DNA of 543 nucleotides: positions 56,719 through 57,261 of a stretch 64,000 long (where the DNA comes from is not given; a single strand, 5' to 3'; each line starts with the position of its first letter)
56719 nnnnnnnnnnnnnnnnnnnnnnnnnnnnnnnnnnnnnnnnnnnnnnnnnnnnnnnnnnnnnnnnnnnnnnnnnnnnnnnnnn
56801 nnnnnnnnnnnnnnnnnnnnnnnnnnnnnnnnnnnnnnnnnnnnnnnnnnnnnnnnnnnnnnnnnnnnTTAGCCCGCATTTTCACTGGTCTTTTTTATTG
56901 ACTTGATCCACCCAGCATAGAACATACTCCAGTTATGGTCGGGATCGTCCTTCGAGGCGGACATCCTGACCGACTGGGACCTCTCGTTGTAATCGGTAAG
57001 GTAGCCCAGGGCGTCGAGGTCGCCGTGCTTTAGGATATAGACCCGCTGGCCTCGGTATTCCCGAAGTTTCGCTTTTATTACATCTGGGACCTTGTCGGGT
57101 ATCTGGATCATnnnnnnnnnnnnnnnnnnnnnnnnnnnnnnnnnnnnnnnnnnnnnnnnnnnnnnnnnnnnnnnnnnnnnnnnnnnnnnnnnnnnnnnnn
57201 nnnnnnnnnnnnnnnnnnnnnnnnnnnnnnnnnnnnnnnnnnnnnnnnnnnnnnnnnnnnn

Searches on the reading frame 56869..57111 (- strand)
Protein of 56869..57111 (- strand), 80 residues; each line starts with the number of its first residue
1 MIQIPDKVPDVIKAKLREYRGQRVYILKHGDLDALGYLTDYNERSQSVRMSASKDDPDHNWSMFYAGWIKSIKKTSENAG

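Call 3: search_protein_families(library=pfam, proteins=[window:56869-57111:-], max_evalue=0.1)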
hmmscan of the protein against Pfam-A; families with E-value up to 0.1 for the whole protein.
window:56869-57111:- (80 aa): 0 families

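Call 4: search_protein_families(library=padloc, proteins=[window:56869-57111:-], max_evalue=0.1)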
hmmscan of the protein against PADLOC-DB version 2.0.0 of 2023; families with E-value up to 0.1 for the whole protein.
window:56869-57111:- (80 aa): 0 families

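Call 7: search_protein_families(library=ncbifam, proteins=[window:56869-57111:-], max_evalue=0.1)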
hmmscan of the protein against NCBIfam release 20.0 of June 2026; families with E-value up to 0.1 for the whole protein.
window:56869-57111:- (80 aa): 0 families

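Call 26: find_homologous_proteins(query=window:56869-57111:-, max_evalue=0.01)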
Query window:56869-57111:- (80 aa): 7 proteins with E <= 0.01 among 7 candidates.
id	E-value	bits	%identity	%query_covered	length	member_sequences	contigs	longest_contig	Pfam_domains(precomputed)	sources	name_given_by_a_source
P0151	2.5e-47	176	100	100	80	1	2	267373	-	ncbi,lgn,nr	ncbi:MAG: hypothetical protein PHN89_05460 [Candidatus Pacebacteria bacterium]|nr:hypothetical prote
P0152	7.7e-37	142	84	96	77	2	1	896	-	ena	-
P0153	4.7e-34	133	78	95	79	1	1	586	-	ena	-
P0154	1.1e-33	132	82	90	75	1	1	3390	-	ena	-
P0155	4.0e-32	127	77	94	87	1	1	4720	-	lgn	-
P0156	9.9e-30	120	74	93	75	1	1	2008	-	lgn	-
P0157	8.2e-24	101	62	100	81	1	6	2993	-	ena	-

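Call 28: find_encoding_contigs(protein=P0155, flank=5000, max_places=4)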
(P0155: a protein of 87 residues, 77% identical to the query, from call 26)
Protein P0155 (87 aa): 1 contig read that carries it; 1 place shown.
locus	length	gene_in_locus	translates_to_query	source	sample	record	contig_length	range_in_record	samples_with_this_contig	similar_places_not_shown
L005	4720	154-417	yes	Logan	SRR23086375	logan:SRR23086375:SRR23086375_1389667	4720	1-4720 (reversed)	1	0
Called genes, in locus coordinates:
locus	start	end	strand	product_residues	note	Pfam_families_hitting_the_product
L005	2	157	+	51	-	?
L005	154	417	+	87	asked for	-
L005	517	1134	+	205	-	-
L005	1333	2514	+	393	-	PF14903:WG_beta_rep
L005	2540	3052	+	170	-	-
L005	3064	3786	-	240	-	PF00565:SNase, PF02805:Ada_Zn_binding (weak)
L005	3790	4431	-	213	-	-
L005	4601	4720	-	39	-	?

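Call 29: find_encoding_contigs(protein=P0154, flank=5000, max_places=4)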
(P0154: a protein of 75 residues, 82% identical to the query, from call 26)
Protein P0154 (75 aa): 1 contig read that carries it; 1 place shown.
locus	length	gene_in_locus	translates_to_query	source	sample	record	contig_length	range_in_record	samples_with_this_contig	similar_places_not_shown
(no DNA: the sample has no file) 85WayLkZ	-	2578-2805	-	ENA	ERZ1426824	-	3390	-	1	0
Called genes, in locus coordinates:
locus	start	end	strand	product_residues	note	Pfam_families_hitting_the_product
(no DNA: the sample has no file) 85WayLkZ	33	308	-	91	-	PF12728:HTH_17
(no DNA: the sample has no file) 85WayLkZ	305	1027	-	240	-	PF00565:SNase, PF02805:Ada_Zn_binding (weak)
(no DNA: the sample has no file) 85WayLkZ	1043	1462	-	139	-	PF12844:HTH_19, PF13560:HTH_31, PF01381:HTH_3, PF13443:HTH_26 (faint)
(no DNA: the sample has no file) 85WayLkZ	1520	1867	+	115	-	PF12844:HTH_19 (weak), PF13560:HTH_31, PF01381:HTH_3, PF13443:HTH_26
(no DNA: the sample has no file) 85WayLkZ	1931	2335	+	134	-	PF07719:TPR_2 (faint), PF13174:TPR_6 (faint), PF00515:TPR_1 (faint)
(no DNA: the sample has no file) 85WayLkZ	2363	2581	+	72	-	-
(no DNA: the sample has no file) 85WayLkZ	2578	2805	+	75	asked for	-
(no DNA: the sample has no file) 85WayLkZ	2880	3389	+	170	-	?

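Call 30: find_encoding_contigs(protein=P0157, flank=5000, max_places=6)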
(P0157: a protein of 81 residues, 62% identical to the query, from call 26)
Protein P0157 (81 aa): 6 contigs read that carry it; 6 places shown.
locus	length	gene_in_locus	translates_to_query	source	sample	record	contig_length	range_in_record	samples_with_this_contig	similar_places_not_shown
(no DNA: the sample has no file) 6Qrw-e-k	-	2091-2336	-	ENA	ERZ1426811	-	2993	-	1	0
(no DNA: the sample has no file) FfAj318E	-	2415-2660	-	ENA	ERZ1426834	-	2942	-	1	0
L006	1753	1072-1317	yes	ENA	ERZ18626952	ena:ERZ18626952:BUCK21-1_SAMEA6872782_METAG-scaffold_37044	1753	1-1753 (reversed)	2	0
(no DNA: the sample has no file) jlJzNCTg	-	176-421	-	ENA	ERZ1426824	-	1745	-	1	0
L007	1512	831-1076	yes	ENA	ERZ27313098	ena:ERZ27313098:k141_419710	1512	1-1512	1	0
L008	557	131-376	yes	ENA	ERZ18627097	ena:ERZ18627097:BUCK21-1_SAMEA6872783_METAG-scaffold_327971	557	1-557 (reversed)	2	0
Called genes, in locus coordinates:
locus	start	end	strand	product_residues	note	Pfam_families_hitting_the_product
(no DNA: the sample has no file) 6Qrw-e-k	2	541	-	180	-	?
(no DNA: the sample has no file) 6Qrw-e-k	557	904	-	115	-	PF13560:HTH_31, PF12844:HTH_19, PF01381:HTH_3, PF13443:HTH_26 (weak)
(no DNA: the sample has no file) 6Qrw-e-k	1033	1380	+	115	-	PF12844:HTH_19 (weak), PF13560:HTH_31, PF01381:HTH_3, PF13443:HTH_26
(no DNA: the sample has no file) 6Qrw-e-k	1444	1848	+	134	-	PF07719:TPR_2 (faint), PF13174:TPR_6 (faint), PF00515:TPR_1 (faint)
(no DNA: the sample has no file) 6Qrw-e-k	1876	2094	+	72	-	-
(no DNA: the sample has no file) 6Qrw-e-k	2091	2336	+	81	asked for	-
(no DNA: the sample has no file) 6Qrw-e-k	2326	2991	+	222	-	?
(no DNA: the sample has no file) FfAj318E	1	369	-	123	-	?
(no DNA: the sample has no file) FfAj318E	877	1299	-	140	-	PF12844:HTH_19, PF13560:HTH_31, PF01381:HTH_3, PF13443:HTH_26 (faint)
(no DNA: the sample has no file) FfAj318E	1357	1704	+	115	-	PF12844:HTH_19 (weak), PF13560:HTH_31, PF01381:HTH_3, PF13443:HTH_26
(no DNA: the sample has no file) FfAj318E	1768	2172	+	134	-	PF07719:TPR_2 (faint), PF13174:TPR_6 (faint), PF00515:TPR_1 (faint)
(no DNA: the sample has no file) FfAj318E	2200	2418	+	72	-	-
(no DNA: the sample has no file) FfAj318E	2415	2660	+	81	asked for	-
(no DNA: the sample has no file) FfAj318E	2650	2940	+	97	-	?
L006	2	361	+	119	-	?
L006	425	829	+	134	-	PF07719:TPR_2 (faint), PF13174:TPR_6 (faint), PF00515:TPR_1 (faint)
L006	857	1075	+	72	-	-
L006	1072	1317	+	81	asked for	-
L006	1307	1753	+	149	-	?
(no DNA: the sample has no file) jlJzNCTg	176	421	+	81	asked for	-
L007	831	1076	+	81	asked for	-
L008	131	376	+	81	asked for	-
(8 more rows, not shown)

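Call 31: find_encoding_contigs(protein=P0156, flank=5000, max_places=4)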
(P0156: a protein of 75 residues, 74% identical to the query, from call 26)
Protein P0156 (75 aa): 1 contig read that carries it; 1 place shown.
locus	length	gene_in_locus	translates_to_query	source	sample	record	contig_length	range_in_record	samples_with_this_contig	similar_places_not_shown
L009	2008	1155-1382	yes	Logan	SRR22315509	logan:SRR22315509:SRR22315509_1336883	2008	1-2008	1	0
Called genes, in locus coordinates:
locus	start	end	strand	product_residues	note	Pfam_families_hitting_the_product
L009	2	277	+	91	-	?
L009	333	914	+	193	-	-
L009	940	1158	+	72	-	-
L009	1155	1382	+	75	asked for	-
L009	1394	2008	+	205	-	?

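Call 35: search_protein_families(library=pfam, proteins=[L006:425-829:+, L009:333-914:+, L009:1394-2008:+, L005:517-1134:+, L005:1333-2514:+, L005:2540-3052:+], max_evalue=0.01)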
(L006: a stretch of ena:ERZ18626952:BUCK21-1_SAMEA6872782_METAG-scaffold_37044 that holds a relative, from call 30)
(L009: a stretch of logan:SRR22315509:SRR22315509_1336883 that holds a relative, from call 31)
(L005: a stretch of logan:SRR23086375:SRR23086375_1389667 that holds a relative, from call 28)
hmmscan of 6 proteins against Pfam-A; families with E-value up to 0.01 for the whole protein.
L006:425-829:+ (134 aa): 12 families
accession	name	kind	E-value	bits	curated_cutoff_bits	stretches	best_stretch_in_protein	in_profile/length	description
PF07719.23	TPR_2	-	2.1e-09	37.2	27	0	46-69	4-27/34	Tetratricopeptide repeat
PF13174.12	TPR_6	-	1.7e-08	35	26.3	1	85-113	5-33/33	Tetratricopeptide repeat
PF00515.34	TPR_1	-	9.6e-06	25.7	27.8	0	45-67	3-25/34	Tetratricopeptide repeat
PF13428.12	TPR_14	-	3.6e-05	24.5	23.5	0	86-120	7-41/44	Tetratricopeptide repeat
PF13432.12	TPR_16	-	0.00013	22.8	32.7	0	15-66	3-54/65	Tetratricopeptide repeat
PF14559.12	TPR_19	-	0.00022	21.9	25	0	20-64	2-46/68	Tetratricopeptide repeat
PF13431.12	TPR_17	-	0.00069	20.1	24.4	0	31-62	1-32/34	Tetratricopeptide repeat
PF12895.13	ANAPC3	-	0.0027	18.4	27.2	0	21-64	35-77/82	Anaphase-promoting complex, cyclosome, subunit 3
PF13374.12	TPR_10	-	0.0028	18.1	27.5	0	82-109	4-31/42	Tetratricopeptide repeat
PF10579.15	Rapsyn_N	-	0.003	18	23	0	15-67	12-64/80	Rapsyn N-terminal myristoylation and linker region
PF13181.12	TPR_8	-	0.0047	17.4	25.7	0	45-72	3-30/34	Tetratricopeptide repeat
PF13424.12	TPR_12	-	0.0058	17.2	30.1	0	47-106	7-71/77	Tetratricopeptide repeat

L009:333-914:+ (193 aa): 0 families

L009:1394-2008:+ (205 aa): 1 family
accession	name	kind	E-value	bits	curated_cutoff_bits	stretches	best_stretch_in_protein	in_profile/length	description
PF04545.22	Sigma70_r4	-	0.0022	17.9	24.1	1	85-127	2-38/50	Sigma-70, region 4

L005:517-1134:+ (205 aa): 0 families

L005:1333-2514:+ (393 aa): 1 family
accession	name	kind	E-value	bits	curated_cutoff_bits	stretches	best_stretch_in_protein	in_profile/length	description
PF14903.11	WG_beta_rep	-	7.8e-89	291.7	25.6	8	319-353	1-35/35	WG containing repeat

L005:2540-3052:+ (170 aa): 1 family
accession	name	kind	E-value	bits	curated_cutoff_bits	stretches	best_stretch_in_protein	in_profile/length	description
PF06114.19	Peptidase_M78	-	0.00017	21.8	22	1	96-143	27-79/123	IrrE N-terminal-like domain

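Call 42: find_related_loci(query=A2, collection=metagenome_contigs, flank=6000)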
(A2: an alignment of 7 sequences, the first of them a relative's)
Query A2 (80 aa) in metagenome_contigs; peptide patterns used: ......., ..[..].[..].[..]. (x = any residue, [..] = any of these).
221 stretches matched a pattern; 1 encode a relative of the query (tblastn E <= 1e-3); 1 distinct loci.
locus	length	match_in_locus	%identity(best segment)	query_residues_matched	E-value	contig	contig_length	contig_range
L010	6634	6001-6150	31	18-68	5e-6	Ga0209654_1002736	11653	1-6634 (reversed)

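Call 43: find_related_loci(query=A2, collection=genome_contigs, flank=6000)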
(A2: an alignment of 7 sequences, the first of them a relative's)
Query A2 (80 aa) in genome_contigs; peptide patterns used: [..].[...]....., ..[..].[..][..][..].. (x = any residue, [..] = any of these).
39 stretches matched a pattern, but none encodes a relative of the query by tblastn (E <= 1e-3).

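Call 46: find_encoding_contigs(protein=P0152, flank=3000, max_places=4)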
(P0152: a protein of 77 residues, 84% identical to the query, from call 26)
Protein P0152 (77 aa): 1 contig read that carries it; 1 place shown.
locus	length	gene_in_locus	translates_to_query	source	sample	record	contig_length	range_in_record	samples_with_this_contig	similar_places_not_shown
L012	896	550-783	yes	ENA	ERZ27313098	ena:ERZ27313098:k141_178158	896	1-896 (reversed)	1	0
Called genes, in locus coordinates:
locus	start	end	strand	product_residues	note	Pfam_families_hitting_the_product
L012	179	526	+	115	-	PF12844:HTH_19 (weak), PF13560:HTH_31, PF01381:HTH_3, PF13443:HTH_26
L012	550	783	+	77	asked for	-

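Call 51: search_protein_families(library=phrogs, proteins=[window:56869-57111:-, L009:333-914:+, L005:517-1134:+], max_evalue=0.01)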
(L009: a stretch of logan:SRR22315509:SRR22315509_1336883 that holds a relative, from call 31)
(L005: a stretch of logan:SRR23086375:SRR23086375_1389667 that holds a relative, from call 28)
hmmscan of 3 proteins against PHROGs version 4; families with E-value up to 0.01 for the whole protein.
window:56869-57111:- (80 aa): 0 families

L009:333-914:+ (193 aa): 0 families

L005:517-1134:+ (205 aa): 0 families

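Call 67: predict_structure(alignment_id=A2)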
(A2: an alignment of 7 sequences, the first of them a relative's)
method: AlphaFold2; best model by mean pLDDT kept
length: 80 residues; sequences in the alignment: 7
mean_pLDDT: 87.7   pTM: 0.75
mean pLDDT of the five models: 87.7, 86.7, 86.0, 84.3, 55.1
residues with pLDDT >= 90: 54; 70-90: 18; 50-70: 5; < 50: 3
segments of 3 or more residues with pLDDT < 50: 78-80
pLDDT, mean of each block of 10 residues (from residue 1): 77 95 92 90 94 89 92 73
secondary structure, 60 per line:
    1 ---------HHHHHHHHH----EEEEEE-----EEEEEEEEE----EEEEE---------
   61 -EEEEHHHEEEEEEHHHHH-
elements in order: H10-18 E23-28 E34-42 E47-51 E62-65 E69-74 H75-79

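Call 70: fold_search(model_id=the predicted structure, library=pdb)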
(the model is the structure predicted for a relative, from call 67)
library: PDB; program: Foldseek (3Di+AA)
matches with E <= 10: 1224; with E <= 0.001: 0
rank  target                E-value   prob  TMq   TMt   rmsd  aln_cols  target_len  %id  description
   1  9dtr_g                2.6e-03  1.00  0.55  0.61   6.6        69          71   14  Structure of the yeast post-catalytic P complex spliceosome at 2.3 Angstrom resolution (released 2024-12-25)
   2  4a54_MODEL_1_A        3.0e-03  1.00  0.59  0.50   2.2        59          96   17  Structural basis of the Dcp1:Dcp2 mRNA decapping complex activation by Edc3 and Scd6 (released 2012-02-01)
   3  2vc8                  3.7e-03  1.00  0.55  0.61   3.6        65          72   23  Crystal structure of the LSm domain of human EDC3 (enhancer of decapping 3) (released 2007-10-16)
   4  4a53_MODEL_1_A        5.1e-03  1.00  0.58  0.38   2.3        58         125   17  Structural basis of the Dcp1:Dcp2 mRNA decapping complex activation by Edc3 and Scd6 (released 2012-02-01)
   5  6f9w_A                5.1e-03  1.00  0.55  0.59   9.3        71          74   13  Crystal structure of the LSM domain of LSM14 in complex with a C-terminal peptide of 4E-T (released 2018-03-21)
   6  9bxa_E                6.7e-03  1.00  0.60  0.56   5.3        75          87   11  Structure of Mnx H340A complex from Bacillus sp. PL-12 (released 2024-08-07)
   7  2vxf_MODEL_1_A        8.1e-03  1.00  0.53  0.49   7.9        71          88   13  Solution structure of the LSm-domain of zebrafish RAP55 (released 2008-09-16)
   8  1y96_D                9.3e-03  1.00  0.59  0.57   4.1        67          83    9  crystal structure of the Gemin6/Gemin7 heterodimer from the human SMN complex (released 2005-06-21)
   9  2vxe_MODEL_1_A        9.3e-03  1.00  0.52  0.48   8.1        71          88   15  SOLUTION STRUCTURE OF THE LSM DOMAIN OF DROSOPHILA MELANOGASTER TRAL (TRAILER HITCH) (released 2008-09-16)
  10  8xi2_g                1.1e-02  1.00  0.58  0.70   5.4        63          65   14  Cryo-EM structure of the Chlamydomonas C* complex (released 2024-10-09)
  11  1y96_B                1.1e-02  1.00  0.55  0.53   4.9        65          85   11  crystal structure of the Gemin6/Gemin7 heterodimer from the human SMN complex (released 2005-06-21)
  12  4qvc_C                1.4e-02  1.00  0.60  0.74   3.1        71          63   13  E.coli Hfq in complex with RNA Aus (released 2015-05-27)
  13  1kq1_H                1.4e-02  1.00  0.59  0.69   6.1        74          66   12  1.55 A Crystal structure of the pleiotropic translational regulator, Hfq (released 2002-07-10)
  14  4m7d_L                1.4e-02  0.99  0.55  0.57   8.3        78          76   15  Crystal structure of Lsm2-8 complex bound to the RNA fragment CGUUU (released 2013-11-13)
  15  6ppn_D                1.6e-02  1.00  0.59  0.54   7.6        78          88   13  Structure of S. pombe Lsm2-8 with unprocessed U6 snRNA (released 2020-06-17)
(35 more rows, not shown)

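Call 72: search_dna_similar(query=window:56869-57111:-, collection=phages, mode=protein, max_evalue=0.01, max_rows=10)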
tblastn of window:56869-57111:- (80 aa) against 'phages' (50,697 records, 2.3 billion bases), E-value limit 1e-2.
No match.

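Call 74: fold_search(model_id=the predicted structure, library=viral)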
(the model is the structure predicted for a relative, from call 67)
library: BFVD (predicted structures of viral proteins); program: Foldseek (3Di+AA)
matches with E <= 10: 1038; with E <= 0.001: 0
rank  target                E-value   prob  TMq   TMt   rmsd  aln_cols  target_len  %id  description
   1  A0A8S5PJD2            3.9e-03  1.00  0.55  0.41  10.6        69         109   14  Uncharacterized protein [Siphoviridae sp. ctUGQ45]
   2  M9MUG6                5.5e-03  1.00  0.60  0.40   4.9        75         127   19  (no name in the UniProt tables at hand)
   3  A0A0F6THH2            5.5e-03  1.00  0.54  0.49   5.2        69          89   23  Uncharacterized protein [Sinorhizobium phage phiM9]
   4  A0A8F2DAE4            5.8e-03  1.00  0.69  0.81   2.1        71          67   14  Uncharacterized protein [Gordonia phage VanLee]
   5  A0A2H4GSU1            5.8e-03  1.00  0.55  0.58   4.1        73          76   16  RNA binding protein [Mycobacterium phage EniyanLRS]
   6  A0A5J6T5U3            7.6e-03  1.00  0.61  0.61   5.4        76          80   14  (no name in the UniProt tables at hand)
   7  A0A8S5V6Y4            8.1e-03  1.00  0.69  0.79   1.8        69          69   12  Uncharacterized protein [CrAss-like virus sp. ctXt06]
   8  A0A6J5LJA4            8.1e-03  1.00  0.60  0.49   3.7        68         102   18  Uncharacterized protein [uncultured Caudovirales phage]
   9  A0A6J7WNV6            8.1e-03  0.99  0.52  0.37   6.2        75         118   13  Uncharacterized protein [uncultured Caudovirales phage]
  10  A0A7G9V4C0            9.3e-03  1.00  0.59  0.44   2.6        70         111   16  Uncharacterized protein [Mycobacterium phage CELFI]
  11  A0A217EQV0            1.1e-02  1.00  0.56  0.37   5.3        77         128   16  Uncharacterized protein [Bacillus phage vB_BsuM-Goe2]
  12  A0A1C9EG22            1.4e-02  1.00  0.64  0.47   8.7        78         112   18  (no name in the UniProt tables at hand)
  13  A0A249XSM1            1.4e-02  0.99  0.56  0.35   7.2        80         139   20  Hfq-like domain-containing protein [Mycobacterium phage Phabba]
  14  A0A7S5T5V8            1.4e-02  0.97  0.50  0.08   9.6        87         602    8  (no name in the UniProt tables at hand)
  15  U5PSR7                1.5e-02  1.00  0.61  0.74   2.7        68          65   13  Uncharacterized protein [Bacillus phage BigBertha]
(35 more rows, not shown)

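Call 79: find_related_loci(query=A2, collection=viral_contigs, flank=6000)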
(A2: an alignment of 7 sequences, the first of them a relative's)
Query A2 (80 aa) in viral_contigs; peptide patterns used: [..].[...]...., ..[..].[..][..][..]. (x = any residue, [..] = any of these).
15 stretches matched a pattern, but none encodes a relative of the query by tblastn (E <= 1e-3).
